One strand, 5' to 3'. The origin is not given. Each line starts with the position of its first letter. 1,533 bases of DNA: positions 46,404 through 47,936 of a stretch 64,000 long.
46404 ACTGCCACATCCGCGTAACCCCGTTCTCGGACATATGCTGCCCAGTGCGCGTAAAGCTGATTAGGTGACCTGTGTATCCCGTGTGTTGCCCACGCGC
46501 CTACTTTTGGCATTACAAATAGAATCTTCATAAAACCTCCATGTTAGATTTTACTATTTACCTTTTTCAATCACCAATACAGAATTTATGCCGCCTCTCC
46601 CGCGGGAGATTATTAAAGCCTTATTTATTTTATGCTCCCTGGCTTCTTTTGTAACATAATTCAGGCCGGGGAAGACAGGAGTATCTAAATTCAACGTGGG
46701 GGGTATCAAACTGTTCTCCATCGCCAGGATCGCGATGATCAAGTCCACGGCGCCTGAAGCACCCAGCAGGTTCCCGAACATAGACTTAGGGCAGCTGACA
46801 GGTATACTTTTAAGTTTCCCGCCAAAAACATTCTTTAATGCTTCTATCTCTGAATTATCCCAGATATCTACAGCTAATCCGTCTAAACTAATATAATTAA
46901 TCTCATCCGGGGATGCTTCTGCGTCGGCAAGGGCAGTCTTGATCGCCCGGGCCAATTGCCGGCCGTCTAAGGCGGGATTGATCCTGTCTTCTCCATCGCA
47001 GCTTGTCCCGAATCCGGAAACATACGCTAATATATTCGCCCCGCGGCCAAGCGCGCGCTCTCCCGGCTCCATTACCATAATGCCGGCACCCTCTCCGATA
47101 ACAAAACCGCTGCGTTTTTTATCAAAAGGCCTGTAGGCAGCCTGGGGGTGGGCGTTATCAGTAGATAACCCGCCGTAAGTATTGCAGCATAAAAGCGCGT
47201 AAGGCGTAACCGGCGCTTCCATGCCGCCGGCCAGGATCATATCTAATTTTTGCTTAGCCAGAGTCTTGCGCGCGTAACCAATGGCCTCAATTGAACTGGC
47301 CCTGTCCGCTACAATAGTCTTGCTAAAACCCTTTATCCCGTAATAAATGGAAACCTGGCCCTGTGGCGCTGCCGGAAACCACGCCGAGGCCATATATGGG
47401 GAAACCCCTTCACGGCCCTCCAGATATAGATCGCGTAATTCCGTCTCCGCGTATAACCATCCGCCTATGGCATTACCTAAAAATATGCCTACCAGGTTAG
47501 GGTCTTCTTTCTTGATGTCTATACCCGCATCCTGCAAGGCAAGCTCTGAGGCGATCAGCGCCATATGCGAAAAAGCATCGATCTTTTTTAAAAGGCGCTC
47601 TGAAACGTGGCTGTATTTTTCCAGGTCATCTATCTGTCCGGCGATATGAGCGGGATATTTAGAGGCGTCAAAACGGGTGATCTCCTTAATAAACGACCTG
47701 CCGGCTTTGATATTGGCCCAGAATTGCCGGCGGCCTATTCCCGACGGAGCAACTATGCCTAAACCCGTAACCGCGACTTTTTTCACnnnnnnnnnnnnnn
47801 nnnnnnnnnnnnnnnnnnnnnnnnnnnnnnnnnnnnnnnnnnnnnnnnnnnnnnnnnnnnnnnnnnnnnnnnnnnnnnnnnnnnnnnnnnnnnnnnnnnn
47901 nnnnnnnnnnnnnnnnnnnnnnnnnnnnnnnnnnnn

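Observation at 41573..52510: Compact type II PKS-like operon in a non-actinobacterial diderm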

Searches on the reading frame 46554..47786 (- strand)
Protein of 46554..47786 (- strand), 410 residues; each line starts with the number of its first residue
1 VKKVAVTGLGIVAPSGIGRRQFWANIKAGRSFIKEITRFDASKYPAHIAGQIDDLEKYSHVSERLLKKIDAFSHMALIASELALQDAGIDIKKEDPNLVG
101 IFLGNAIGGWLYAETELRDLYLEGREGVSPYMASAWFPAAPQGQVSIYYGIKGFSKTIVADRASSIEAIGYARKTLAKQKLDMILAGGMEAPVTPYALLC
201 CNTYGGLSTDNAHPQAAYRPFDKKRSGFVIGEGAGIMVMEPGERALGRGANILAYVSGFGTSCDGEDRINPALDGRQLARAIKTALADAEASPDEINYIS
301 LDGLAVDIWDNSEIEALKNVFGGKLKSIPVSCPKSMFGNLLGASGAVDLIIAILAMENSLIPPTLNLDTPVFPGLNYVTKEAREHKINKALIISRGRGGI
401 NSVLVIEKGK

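Call 4: search_protein_families(library=pfam, proteins=[window:46554-47786:-], max_evalue=0.01)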
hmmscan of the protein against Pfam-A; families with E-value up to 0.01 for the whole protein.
window:46554-47786:- (410 aa): 2 families
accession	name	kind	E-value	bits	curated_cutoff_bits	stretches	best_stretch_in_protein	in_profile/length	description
PF00109.32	ketoacyl-synt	-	1.3e-44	153.1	20.8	1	2-244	2-251/252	Beta-ketoacyl synthase, N-terminal domain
PF02801.28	Ketoacyl-synt_C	-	1.1e-26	93.6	20.8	1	253-367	1-118/119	Beta-ketoacyl synthase, C-terminal domain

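Call 6: search_protein_families(library=ncbifam, proteins=[window:46554-47786:-], max_evalue=0.01)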
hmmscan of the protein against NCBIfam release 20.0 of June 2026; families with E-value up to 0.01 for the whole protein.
window:46554-47786:- (410 aa): 20 families
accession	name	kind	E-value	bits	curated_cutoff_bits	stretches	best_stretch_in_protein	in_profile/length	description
TIGR03150.1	fabF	equivalog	3.1e-112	375.2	493.75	1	2-406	1-406/407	beta-ketoacyl-ACP synthase II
NF005589.0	PRK07314.1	subfamily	4.6e-110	368.2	387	1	1-408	3-411/413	beta-ketoacyl-ACP synthase II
NF004970.0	PRK06333.1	subfamily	1.9e-90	303.7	525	1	1-408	3-421/424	beta-ketoacyl-ACP synthase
NF006274.0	PRK08439.1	equivalog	3e-81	273.3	621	1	1-408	1-405/406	beta-ketoacyl-ACP synthase II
NF006434.0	PRK08722.1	equivalog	1.1e-76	258.3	759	1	2-408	4-413/414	beta-ketoacyl-ACP synthase II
NF005076.0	PRK06501.1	equivalog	2.8e-68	230.7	629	2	145-408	158-422/425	beta-ketoacyl-ACP synthase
NF005490.0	PRK07103.1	equivalog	3.7e-65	220.6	445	1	1-408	3-412/414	polyketide beta-ketoacyl:acyl carrier protein synthase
NF006587.0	PRK09116.1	equivalog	6.4e-63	212.9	470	1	1-408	1-406/408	beta-ketoacyl-ACP synthase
NF005935.0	PRK07967.1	equivalog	8.5e-61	206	630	1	1-408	1-403/406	beta-ketoacyl-ACP synthase I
NF005916.1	PRK07910.1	equivalog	1.4e-52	179.1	560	1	3-406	13-415/418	KasA/KasB family beta-ketoacyl-ACP synthase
NF004618.0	PRK05952.1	equivalog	5.1e-51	173.8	455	1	3-408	3-382/384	beta-ketoacyl-ACP synthase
NF058662.1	cispenta_AmcF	equivalog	3.9e-43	147.9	325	1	164-407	131-368/369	cispentacin biosynthesis acyltransferase subunit AmcF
NF006618.0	PRK09185.1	subfamily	2e-39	135.8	407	1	1-408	2-392/394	beta-ketoacyl-ACP synthase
NF045894.1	PKS_plus_SDR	equivalog_domain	4.1e-28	97.6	1740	1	61-370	79-379/1515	type I polyketide synthase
NF040607.1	mycolic_Pks13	equivalog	4.4e-24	84.1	2100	1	60-370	176-478/1680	polyketide synthase Pks13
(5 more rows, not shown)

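Call 8: find_encoding_contigs(protein=window:46554-47786:-, flank=10000, max_places=6)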
Protein window:46554-47786:- (410 aa): no gene with exactly this product is on record in the collection.

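Call 10: search_solved_structures(query=window:46554-47786:-, max_evalue=1e-20)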
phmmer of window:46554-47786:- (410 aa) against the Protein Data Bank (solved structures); distinct sequences matched with E-value up to 1e-20: 83 (the best 60 are shown).
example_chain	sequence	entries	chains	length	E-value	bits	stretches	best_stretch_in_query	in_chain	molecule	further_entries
5sxo_A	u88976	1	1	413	6.3e-84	285.2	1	2-407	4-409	3-oxoacyl-[acyl-carrier-protein] synthase 2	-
3o04_A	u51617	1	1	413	8.6e-84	284.7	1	2-407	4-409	beta-keto-acyl carrier protein synthase II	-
1j3n_A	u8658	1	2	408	9.4e-84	284.6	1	1-407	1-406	3-oxoacyl-(acyl-carrier protein) synthase II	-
4ls5_A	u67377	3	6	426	2.2e-82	280.1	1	2-408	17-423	3-oxoacyl-[acyl-carrier-protein] synthase 2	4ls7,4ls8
4ls6_A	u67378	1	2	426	7.4e-82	278.3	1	2-408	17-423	3-oxoacyl-[acyl-carrier-protein] synthase 2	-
4r8e_A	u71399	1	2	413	7.2e-76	258.6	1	2-408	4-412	3-oxoacyl-[acyl-carrier-protein] synthase 2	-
2gqd_A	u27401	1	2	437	1.4e-75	257.6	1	2-408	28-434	3-oxoacyl-[acyl-carrier-protein] synthase 2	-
1tqy_B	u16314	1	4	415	3.8e-75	256.2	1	2-407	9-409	Actinorhodin polyketide putative beta-ketoacyl synthase 2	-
9lpl_A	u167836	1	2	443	1.9e-74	253.9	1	2-408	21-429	3-oxoacyl-[acyl-carrier-protein] synthase 2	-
2gfv_A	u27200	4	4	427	2.6e-74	253.5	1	2-408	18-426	3-oxoacyl-[acyl-carrier-protein] synthase 2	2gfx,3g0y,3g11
3hnz_A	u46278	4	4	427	5.9e-74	252.3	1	2-408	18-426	3-oxoacyl-[acyl-carrier-protein] synthase 2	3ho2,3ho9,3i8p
4jga_A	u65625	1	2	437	6.9e-74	252.1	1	2-407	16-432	3-oxoacyl-[acyl-carrier-protein] synthase 2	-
6okg_A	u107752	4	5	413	7.2e-74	252.1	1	2-408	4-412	3-oxoacyl-[acyl-carrier-protein] synthase 2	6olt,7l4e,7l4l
1b3n_A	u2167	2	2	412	7.3e-74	252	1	2-408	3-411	PROTEIN (KETOACYL ACYL CARRIER PROTEIN SYNTHASE 2) | BETA-KETOACYL ACP SYNTHASE II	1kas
2gfw_A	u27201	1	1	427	8.3e-74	251.8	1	2-408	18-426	3-oxoacyl-[acyl-carrier-protein] synthase 2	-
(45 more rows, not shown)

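Call 11: find_homologous_proteins(query=window:46554-47786:-, max_evalue=1e-30)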
Query window:46554-47786:- (410 aa): 6756 proteins with E <= 1e-30 among 8000 candidates; the best 120 are listed.
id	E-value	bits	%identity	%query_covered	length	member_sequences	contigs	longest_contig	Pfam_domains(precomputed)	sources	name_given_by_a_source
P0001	1.1e-269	912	100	100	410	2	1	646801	PF00109.33,PF02801.29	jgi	-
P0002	2.2e-241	819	88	100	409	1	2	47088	PF00109.33,PF02801.29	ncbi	-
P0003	2.5e-239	812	88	100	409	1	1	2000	PF00109.33,PF02801.29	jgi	-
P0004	1.2e-238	810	88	100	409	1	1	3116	PF00109.33,PF02801.29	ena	-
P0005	4.9e-238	808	87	100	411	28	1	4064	PF00109.33,PF02801.29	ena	-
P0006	3.9e-237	805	87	100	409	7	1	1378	PF00109.33,PF02801.29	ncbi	-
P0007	4.3e-237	804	87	100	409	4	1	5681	PF00109.33,PF02801.29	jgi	-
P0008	2.8e-235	798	86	100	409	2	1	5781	PF00109.33,PF02801.29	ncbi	-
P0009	3.1e-235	798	87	100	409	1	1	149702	PF00109.33,PF02801.29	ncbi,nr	ncbi:MAG: beta-ketoacyl-[acyl-carrier-protein] synthase family protein [Candidatus Omnitrophica bact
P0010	3.9e-235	798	86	100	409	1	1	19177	PF00109.33,PF02801.29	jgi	-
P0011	5.3e-235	798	86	100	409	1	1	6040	PF00109.33,PF02801.29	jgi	jgi:3-oxoacyl-(acyl-carrier-protein) synthase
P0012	5.8e-235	797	86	100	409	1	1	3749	PF00109.33,PF02801.29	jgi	jgi:3-oxoacyl-[acyl-carrier-protein] synthase II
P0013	1.2e-232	790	86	100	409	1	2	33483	PF00109.33,PF02801.29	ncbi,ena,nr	ncbi:MAG: beta-ketoacyl-[acyl-carrier-protein] synthase family protein [Candidatus Omnitrophica bact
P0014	1.3e-232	790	85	100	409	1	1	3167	PF00109.33,PF02801.29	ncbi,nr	ncbi:MAG: beta-ketoacyl-[acyl-carrier-protein] synthase family protein [Candidatus Omnitrophica bact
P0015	5.8e-232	788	84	100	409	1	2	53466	PF00109.33,PF02801.29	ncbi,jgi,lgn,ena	ncbi:MAG: beta-ketoacyl-[acyl-carrier-protein] synthase family protein [Candidatus Omnitrophota bact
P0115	1.1e-222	757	79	100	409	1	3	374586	PF00109.33,PF02801.29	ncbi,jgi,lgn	jgi:3-oxoacyl-(acyl-carrier-protein) synthase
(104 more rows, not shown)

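Call 12: find_encoding_contigs(protein=P0001, flank=10000, max_places=3)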
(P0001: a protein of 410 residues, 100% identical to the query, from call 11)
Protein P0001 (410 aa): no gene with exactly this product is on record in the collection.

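Call 13: find_encoding_contigs(protein=P0115, flank=10000, max_places=3)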
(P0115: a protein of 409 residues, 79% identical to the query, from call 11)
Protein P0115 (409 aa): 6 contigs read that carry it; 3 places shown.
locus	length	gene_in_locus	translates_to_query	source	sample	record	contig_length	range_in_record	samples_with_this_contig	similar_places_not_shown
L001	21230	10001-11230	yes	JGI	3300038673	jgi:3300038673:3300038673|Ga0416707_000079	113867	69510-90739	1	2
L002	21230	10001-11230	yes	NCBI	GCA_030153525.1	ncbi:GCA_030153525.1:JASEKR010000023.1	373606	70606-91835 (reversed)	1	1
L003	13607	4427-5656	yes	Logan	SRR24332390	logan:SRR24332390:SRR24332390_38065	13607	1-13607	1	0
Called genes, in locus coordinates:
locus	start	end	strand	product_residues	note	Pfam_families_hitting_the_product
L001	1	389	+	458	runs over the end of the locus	PF10396:TrmE_N, PF12631:MnmE_helical, PF00350:Dynamin_N (faint), PF01926:MMR_HSR1, PF02421:FeoB_N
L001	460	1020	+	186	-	PF01227:GTP_cyclohydroI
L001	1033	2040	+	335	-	PF00801:PKD, PF18911:PKD_4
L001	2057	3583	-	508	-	PF13541:ChlI, PF00493:MCM (faint), PF01078:Mg_chelatase, PF07728:AAA_5 (faint), PF13335:Mg_chelatase_C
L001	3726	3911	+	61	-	-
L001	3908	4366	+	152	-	PF02681:DUF212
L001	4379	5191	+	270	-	PF01476:LysM, PF03734:YkuD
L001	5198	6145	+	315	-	PF03255:ACCA, PF01039:Carboxyl_trans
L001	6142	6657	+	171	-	PF03551:PadR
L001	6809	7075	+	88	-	-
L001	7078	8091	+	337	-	PF02558:ApbA, PF03807:F420_oxidored (faint), PF08546:ApbA_C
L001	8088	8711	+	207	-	-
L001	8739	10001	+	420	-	PF00109:ketoacyl-synt, PF02801:Ketoacyl-synt_C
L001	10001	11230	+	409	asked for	PF00109:ketoacyl-synt, PF02801:Ketoacyl-synt_C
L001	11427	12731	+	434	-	PF02310:B12-binding, PF04055:Radical_SAM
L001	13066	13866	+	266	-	PF04199:Cyclase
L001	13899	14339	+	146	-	PF10604:Polyketide_cyc2, PF03364:Polyketide_cyc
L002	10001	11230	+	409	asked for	PF00109:ketoacyl-synt, PF02801:Ketoacyl-synt_C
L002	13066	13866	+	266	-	PF04199:Cyclase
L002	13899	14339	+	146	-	PF10604:Polyketide_cyc2, PF03364:Polyketide_cyc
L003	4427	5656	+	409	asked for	PF00109:ketoacyl-synt, PF02801:Ketoacyl-synt_C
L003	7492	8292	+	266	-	PF04199:Cyclase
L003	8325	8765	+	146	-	PF10604:Polyketide_cyc2, PF03364:Polyketide_cyc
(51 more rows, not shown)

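Call 32: search_protein_representatives(protein=window:46554-47786:-)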
Query: 410 residues. Proteins with E-value up to 0.001 (for the whole library): 66748; up to 1e-10: 41092; up to 1e-30: 6767. The best 150 are listed.
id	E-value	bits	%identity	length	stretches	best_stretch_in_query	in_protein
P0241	1.6e-150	517.6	59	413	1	2-408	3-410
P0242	1.2e-137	475.3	35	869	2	2-406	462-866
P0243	7.3e-113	393.7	70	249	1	1-248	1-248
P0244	1.5e-111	389.3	28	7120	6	2-381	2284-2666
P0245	2.2e-105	369.0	44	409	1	1-408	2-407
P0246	9.8e-105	366.9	44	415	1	2-409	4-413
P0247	3.3e-104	365.1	48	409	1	3-408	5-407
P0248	6.1e-104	364.3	27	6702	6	2-368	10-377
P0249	1.4e-103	363.1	33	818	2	3-408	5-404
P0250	2.7e-101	355.6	27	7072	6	5-370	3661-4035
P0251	5.5e-99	348.0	28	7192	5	47-376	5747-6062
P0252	7.2e-99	347.6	32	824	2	3-405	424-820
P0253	6.5e-98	344.4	42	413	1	2-408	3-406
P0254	1.7e-96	339.8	31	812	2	1-408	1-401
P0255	2.2e-96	339.4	28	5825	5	3-370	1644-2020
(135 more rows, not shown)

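Call 37: find_related_loci(query=A4, collection=genome_contigs, flank=10000)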
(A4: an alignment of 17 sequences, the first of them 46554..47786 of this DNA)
Query A4 (410 aa) in genome_contigs; peptide patterns used: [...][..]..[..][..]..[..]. (x = any residue, [..] = any of these).
600 stretches matched a pattern (row limit reached: there are more); 571 encode a relative of the query (tblastn E <= 1e-3); the best 80 are kept; 80 distinct loci.
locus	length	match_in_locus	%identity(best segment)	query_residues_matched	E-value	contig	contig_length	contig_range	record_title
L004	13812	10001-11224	86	1-408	0e+0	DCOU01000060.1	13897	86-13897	MAG TPA_asm: Candidatus Omnitrophica bacterium UBA1562 UBA1562_contig_32306, whole genome shotgun sequence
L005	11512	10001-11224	87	1-408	0e+0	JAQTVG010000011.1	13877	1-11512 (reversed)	MAG: Candidatus Omnitrophota bacterium isolate STB_82 NODE_10760_length_13877_cov_2.227927_Sandtown_B, whole genome shot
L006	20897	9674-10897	86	1-408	0e+0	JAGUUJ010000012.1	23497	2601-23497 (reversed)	MAG: Candidatus Omnitrophota bacterium isolate DeMMO5_9 c_000000006101, whole genome shotgun sequence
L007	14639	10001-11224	84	1-408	0e+0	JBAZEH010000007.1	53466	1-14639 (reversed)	MAG: Candidatus Omnitrophota bacterium isolate SO_2017_LW3_121 NODE_1275_length_53466_cov_2.338533_LW162_2017, whole gen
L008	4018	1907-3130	83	1-408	0e+0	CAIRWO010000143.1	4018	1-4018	MAG: Candidatus Omnitrophica bacterium isolate A4_bin-512 genome assembly, contig: bin-512:143/218, whole genome shotgun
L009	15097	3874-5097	83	1-408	0e+0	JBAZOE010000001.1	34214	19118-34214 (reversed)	MAG: Candidatus Omnitrophota bacterium isolate SO_2017_LW4_87 scaffold_2829_c1_LW137-91_2017, whole genome shotgun seque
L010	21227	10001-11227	81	1-409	0e+0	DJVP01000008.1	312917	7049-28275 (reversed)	MAG TPA_asm: Candidatus Omnitrophica bacterium UBA6253 UBA6253_contig_3534, whole genome shotgun sequence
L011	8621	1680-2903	81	1-408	0e+0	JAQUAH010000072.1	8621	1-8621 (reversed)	MAG: Candidatus Omnitrophota bacterium isolate STC_8 NODE_20539_length_8621_cov_2.922416_Sandtown_C, whole genome shotgu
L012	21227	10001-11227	84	1-409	0e+0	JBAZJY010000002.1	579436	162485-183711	MAG: Candidatus Omnitrophota bacterium isolate SO_2017_LW4_130 scaffold_41_c1_LW137-91_2017, whole genome shotgun sequen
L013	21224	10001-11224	82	1-408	0e+0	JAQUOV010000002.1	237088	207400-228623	MAG: Candidatus Omnitrophota bacterium isolate STD1_209 NODE_89_length_237088_cov_10.788978_Sandtown_D1, whole genome sh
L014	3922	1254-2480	81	1-409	0e+0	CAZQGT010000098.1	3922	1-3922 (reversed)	MAG TPA_asm: uncultured Planctomycetales bacterium isolate SRP178699_co1_559 genome assembly, contig: NODE_35736_length_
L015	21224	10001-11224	81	1-408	0e+0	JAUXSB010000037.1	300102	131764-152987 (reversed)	MAG: Candidatus Omnitrophota bacterium isolate C12_metabat.bin.33_sub C12_k141_503534, whole genome shotgun sequence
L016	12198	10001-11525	81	1-410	0e+0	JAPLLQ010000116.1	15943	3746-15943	MAG: Candidatus Omnitrophota bacterium isolate LacPavin_0419_WC90_MAG_41_7 LacPavin_0419_WC90_scaffold_63455, whole geno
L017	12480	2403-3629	82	1-409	0e+0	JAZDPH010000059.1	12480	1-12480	MAG: Candidatus Omnitrophota bacterium isolate MEGAHIT-group-0.826 k141_469143, whole genome shotgun sequence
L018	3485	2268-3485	82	1-406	0e+0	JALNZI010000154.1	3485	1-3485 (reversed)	MAG: Candidatus Omnitrophota bacterium isolate SO_2017_LW1 bin 10 NODE_33911_length_3485_cov_1.405003_LW64-88_2017, whol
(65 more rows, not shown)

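Call 43: find_homologous_proteins(query=A5, max_evalue=1e-40)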
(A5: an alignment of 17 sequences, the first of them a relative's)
Query A5 (17 sequences) (409 aa, profile of the alignment): 4213 proteins with E <= 1e-40 among 8000 candidates; the best 120 are listed.
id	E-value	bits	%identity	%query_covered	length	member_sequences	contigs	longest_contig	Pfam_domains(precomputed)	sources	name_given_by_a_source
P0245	1.4e-175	602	100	100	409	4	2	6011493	PF00109.33,PF00108.30,PF02801.29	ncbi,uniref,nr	ncbi:beta-ketoacyl-[acyl-carrier-protein] synthase family protein [Clostridium beijerinckii]|uniref:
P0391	7.0e-173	593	48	100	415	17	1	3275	PF00109.33,PF02801.29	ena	-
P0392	8.2e-173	593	50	100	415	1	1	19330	PF00109.33,PF00108.30,PF02801.29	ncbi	ncbi:MAG: beta-ketoacyl-[acyl-carrier-protein] synthase family protein [Nitrospirota bacterium]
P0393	3.1e-171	588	49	99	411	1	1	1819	PF00109.33,PF00108.30,PF02801.29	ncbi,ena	ncbi:MAG: beta-ketoacyl-[acyl-carrier-protein] synthase family protein [Nitrospirota bacterium]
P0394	4.8e-171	587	50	100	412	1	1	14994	PF00109.33,PF02801.29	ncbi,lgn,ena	-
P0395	1.2e-170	586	49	100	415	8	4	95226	PF00109.33,PF02801.29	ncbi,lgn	-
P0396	1.8e-170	585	49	99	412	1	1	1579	PF00109.33,PF00108.30,PF02801.29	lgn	-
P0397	2.4e-170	585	45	99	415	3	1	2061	PF00109.33,PF02801.29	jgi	jgi:3-oxoacyl-(acyl-carrier-protein) synthase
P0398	6.3e-170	584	49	100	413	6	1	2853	PF00109.33,PF00108.30,PF02801.29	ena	-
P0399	7.9e-170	583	49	99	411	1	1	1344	PF00109.33,PF02801.29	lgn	-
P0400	6.1e-169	580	45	99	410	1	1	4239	PF00109.33,PF02801.29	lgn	-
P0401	6.4e-169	580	49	100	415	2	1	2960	PF00109.33,PF02801.29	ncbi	-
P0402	8.0e-169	580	49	99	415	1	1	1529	PF00109.33,PF02801.29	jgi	jgi:3-oxoacyl-[acyl-carrier-protein] synthase II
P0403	1.8e-167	575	48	100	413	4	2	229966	PF00109.33,PF02801.29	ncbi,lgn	-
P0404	2.2e-167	575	49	99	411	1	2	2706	PF00109.33,PF00108.30,PF02801.29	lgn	-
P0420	9.6e-164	563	46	99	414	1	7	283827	PF00109.33,PF02801.29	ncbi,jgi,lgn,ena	-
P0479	7.7e-158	544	43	99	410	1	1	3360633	PF00109.33,PF02801.29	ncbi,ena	-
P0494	5.8e-156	537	45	100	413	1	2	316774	PF00109.33,PF02801.29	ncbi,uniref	ncbi:beta-ketoacyl-[acyl-carrier-protein] synthase family protein [Leptolyngbya sp. AN03gr2]|uniref:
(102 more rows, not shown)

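Call 44: find_encoding_contigs(protein=P0245, flank=10000, max_places=1)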
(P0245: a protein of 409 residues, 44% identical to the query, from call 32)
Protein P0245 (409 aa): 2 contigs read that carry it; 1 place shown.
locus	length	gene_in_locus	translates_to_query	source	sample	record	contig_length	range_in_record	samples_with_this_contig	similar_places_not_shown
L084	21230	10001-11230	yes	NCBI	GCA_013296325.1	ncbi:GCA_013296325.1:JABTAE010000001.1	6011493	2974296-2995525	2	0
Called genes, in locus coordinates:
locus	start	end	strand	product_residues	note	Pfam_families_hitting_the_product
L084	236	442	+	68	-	-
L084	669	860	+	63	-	-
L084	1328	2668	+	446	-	PF04101:Glyco_tran_28_C (weak), PF06722:EryCIII-like_C, PF00201:UDPGT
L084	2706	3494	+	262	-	PF00440:TetR_N, PF14246:TetR_C_7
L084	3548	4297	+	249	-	PF00072:Response_reg, PF04397:LytTR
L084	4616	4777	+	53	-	PF13936:HTH_38 (weak)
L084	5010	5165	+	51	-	-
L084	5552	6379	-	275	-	PF13546:DDE_5 (faint)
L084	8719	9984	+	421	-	PF00109:ketoacyl-synt, PF02801:Ketoacyl-synt_C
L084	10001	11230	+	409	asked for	PF00109:ketoacyl-synt, PF00108:Thiolase_N (faint), PF02801:Ketoacyl-synt_C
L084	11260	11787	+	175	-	-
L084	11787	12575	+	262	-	PF04199:Cyclase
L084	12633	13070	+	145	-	PF03364:Polyketide_cyc (weak)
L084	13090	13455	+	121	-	PF01648:ACPS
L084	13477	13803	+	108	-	PF02627:CMD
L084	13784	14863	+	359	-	PF04015:DUF362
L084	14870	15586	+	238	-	PF02596:DUF169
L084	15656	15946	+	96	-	-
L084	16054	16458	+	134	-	PF01648:ACPS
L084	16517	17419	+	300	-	PF04909:Amidohydro_2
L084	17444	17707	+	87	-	PF00550:PP-binding (weak)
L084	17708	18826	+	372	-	PF06500:FrsA-like, PF05448:AXE1 (weak), PF01738:DLH, PF00326:Peptidase_S9, PF08840:BAAT_C (weak), PF12146:Hydrolase_4 (weak)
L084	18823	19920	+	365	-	PF06500:FrsA-like, PF05448:AXE1 (faint), PF01738:DLH, PF12146:Hydrolase_4, PF00561:Abhydrolase_1 (faint), PF12697:Abhydrolase_6 (weak), PF00326:Peptidase_S9, PF12146:Hydrolase_4 (weak)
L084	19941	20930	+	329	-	PF00108:Thiolase_N (faint), PF08545:ACP_syn_III, PF08541:ACP_syn_III_C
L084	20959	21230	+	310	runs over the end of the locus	PF00005:ABC_tran, PF13304:AAA_21 (faint), PF13732:DrrA1-3_C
